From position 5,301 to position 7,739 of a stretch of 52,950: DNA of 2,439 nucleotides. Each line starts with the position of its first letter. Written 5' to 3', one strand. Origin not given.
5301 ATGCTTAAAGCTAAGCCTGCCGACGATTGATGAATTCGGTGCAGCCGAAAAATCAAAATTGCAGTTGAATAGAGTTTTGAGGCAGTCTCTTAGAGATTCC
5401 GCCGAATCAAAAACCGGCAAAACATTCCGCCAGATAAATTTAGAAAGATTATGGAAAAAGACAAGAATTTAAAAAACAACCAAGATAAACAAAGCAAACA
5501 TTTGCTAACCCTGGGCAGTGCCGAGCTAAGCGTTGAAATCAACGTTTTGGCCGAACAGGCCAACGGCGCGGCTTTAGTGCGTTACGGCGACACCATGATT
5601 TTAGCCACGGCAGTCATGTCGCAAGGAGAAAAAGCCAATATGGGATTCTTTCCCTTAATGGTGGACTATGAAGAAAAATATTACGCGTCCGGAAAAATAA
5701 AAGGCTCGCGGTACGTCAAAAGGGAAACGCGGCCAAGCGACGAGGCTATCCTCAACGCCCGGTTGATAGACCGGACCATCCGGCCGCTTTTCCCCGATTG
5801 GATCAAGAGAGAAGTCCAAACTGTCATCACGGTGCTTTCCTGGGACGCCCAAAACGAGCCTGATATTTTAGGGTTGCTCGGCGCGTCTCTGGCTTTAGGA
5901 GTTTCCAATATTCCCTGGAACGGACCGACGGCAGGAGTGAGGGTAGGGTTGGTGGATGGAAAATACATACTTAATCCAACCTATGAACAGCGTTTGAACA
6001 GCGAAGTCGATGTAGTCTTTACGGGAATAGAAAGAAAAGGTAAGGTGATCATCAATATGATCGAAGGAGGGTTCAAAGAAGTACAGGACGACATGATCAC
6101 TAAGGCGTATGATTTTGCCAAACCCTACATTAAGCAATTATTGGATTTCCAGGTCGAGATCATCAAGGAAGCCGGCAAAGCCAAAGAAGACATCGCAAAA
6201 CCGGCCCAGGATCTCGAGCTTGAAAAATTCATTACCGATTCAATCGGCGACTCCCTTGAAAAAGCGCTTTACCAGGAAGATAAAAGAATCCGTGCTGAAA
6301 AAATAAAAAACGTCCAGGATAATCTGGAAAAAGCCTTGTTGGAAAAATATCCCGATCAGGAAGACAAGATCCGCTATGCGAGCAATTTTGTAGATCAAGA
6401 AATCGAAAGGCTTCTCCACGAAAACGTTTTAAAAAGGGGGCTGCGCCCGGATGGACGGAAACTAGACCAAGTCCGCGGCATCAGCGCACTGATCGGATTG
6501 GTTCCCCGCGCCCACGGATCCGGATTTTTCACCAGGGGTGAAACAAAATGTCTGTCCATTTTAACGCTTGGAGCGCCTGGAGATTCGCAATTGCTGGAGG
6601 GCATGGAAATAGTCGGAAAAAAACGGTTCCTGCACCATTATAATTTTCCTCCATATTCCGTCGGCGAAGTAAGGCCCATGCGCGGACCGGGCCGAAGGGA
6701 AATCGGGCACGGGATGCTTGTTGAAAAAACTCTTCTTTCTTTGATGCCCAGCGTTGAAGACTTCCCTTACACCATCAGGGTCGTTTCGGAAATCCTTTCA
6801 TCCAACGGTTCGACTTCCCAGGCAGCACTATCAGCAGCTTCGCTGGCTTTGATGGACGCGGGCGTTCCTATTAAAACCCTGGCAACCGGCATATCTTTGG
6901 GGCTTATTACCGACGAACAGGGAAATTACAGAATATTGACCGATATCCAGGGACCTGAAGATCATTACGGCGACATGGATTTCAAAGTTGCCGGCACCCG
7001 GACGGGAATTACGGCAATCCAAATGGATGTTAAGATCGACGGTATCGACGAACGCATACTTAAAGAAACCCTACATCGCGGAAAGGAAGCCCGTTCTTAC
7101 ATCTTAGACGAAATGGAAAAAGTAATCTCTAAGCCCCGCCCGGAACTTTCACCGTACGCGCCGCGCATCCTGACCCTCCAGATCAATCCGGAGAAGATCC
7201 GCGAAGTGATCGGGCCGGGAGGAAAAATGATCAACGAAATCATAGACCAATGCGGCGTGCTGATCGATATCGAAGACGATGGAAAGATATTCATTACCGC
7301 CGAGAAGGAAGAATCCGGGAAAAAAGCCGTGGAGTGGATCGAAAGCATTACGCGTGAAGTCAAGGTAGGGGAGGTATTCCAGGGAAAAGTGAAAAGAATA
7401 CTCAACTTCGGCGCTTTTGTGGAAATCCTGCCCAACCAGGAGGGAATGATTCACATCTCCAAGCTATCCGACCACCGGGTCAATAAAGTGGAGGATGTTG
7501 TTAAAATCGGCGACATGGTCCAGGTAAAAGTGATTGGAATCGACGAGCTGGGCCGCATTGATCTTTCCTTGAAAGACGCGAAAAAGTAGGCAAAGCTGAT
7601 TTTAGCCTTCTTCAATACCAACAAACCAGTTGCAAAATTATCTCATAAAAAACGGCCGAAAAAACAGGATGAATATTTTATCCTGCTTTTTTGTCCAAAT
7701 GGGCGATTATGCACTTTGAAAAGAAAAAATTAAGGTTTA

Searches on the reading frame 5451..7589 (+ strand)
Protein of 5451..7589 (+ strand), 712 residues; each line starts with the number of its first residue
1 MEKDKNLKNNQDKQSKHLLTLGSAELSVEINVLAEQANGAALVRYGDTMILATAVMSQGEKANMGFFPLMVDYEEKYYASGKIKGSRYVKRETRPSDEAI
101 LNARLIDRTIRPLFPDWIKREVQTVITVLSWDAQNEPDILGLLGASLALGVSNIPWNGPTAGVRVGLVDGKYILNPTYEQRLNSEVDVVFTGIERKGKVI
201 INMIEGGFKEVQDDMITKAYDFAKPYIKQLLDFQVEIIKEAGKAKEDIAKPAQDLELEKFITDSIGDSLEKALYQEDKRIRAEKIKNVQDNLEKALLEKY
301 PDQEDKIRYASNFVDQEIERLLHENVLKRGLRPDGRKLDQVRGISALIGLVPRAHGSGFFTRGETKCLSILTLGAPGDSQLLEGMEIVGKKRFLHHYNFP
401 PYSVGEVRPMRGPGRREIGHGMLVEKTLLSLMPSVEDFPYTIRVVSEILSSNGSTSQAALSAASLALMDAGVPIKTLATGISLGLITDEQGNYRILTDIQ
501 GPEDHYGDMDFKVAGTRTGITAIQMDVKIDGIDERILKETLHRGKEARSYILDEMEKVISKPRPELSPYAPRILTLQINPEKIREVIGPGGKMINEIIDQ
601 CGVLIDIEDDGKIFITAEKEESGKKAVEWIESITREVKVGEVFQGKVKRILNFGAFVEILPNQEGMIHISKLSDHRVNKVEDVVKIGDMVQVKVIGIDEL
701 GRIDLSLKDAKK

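Call 74: search_protein_families(library=pfam, proteins=[window:5451-7589:+], max_evalue=0.00001)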
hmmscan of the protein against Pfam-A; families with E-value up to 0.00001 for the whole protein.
window:5451-7589:+ (712 aa): 6 families
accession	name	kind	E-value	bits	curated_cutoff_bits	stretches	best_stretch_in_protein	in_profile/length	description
PF01138.27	RNase_PH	-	4e-51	173.3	25.5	2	26-155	5-130/130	3' exoribonuclease family, domain 1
PF00575.29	S1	-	2.2e-21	76.4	22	1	637-708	2-74/74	S1 RNA binding domain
PF03725.20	RNase_PH_C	-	1.1e-15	57.7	20.8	1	158-224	1-65/67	3' exoribonuclease family, domain 2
PF00013.35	KH_1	-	1.4e-09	38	21.5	1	574-631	2-65/66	KH domain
PF03726.19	PNPase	-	1e-06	29.6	24.6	1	256-337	1-81/81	Polyribonucleotide nucleotidyltransferase, RNA binding domain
PF24685.1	OB_RRP5_4th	-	7.7e-06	26.3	31.5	0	636-700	5-74/92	RRP5 OB-fold domain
